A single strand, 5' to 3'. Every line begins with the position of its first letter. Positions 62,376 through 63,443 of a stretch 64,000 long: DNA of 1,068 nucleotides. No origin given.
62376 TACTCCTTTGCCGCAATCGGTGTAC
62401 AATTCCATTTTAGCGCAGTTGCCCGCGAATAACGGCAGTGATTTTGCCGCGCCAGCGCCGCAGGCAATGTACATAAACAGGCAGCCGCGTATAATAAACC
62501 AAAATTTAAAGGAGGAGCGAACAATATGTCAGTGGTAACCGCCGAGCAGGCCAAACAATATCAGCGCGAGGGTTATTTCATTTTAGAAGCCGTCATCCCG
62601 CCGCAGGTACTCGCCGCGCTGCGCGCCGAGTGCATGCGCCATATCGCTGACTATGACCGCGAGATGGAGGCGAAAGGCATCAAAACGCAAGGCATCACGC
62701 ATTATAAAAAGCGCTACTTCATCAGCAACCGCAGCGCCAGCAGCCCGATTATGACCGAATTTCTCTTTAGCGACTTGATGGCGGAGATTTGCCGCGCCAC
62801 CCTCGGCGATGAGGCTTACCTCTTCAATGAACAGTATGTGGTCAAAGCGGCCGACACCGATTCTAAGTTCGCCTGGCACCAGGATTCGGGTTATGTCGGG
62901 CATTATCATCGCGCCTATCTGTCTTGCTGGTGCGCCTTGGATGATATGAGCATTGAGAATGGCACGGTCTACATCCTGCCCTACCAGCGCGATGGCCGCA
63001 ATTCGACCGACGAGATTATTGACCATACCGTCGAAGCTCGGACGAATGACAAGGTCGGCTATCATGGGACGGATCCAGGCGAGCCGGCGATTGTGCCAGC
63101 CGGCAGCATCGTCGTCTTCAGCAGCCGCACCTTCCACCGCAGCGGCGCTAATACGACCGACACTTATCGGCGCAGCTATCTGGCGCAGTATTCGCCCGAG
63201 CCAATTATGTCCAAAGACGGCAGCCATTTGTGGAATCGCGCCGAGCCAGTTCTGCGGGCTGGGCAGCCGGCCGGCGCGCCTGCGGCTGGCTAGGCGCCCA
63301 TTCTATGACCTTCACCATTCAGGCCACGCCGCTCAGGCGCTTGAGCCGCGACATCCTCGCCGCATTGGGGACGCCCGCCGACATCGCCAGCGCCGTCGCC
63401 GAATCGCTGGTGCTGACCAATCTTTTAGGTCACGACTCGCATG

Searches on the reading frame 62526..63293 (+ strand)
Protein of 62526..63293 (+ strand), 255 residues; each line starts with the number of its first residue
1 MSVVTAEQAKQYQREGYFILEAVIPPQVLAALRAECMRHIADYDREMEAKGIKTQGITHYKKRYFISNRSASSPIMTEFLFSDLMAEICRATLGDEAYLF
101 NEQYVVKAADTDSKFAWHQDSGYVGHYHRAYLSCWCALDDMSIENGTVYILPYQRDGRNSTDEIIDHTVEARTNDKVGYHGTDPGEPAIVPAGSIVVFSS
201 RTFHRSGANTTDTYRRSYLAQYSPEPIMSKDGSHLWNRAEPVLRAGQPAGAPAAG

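Call 26: find_encoding_contigs(protein=window:62526-63293:+, flank=10000, max_places=10)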
Protein window:62526-63293:+ (255 aa): 3 contigs read that carry it; 1 place shown.
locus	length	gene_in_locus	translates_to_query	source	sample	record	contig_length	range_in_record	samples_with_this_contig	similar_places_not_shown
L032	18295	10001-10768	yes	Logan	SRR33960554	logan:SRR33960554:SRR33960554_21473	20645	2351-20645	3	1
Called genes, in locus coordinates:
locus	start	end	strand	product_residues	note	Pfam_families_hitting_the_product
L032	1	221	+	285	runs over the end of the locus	PF13588:HSDR_N_2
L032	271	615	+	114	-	PF04313:HSDR_N (faint), PF13588:HSDR_N_2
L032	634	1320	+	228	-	-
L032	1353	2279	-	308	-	PF01479:S4, PF00849:PseudoU_synth_2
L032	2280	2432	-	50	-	-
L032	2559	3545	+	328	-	PF01073:3Beta_HSD, PF01370:Epimerase, PF02719:Polysacc_synt_2, PF04321:RmlD_sub_bind, PF05368:NmrA (weak), PF13460:NAD_binding_10, PF16363:GDP_Man_Dehyd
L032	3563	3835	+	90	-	PF10041:DUF2277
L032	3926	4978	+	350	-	PF08240:ADH_N, PF00107:ADH_zinc_N, PF13602:ADH_zinc_N_2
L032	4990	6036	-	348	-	PF13177:DNA_pol3_delta2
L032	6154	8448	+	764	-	PF01835:MG2 (faint), PF04151:PPC (weak)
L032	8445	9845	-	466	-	PF00884:Sulfatase, PF01663:Phosphodiest, PF16347:SGSH_C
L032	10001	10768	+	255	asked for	PF05721:PhyH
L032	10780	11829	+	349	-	PF02615:Ldh_2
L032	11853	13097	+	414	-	PF01120:Alpha_L_fucos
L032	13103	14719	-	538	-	PF01839:FG-GAP (faint), PF13517:FG-GAP_3, PF07593:UnbV_ASPIC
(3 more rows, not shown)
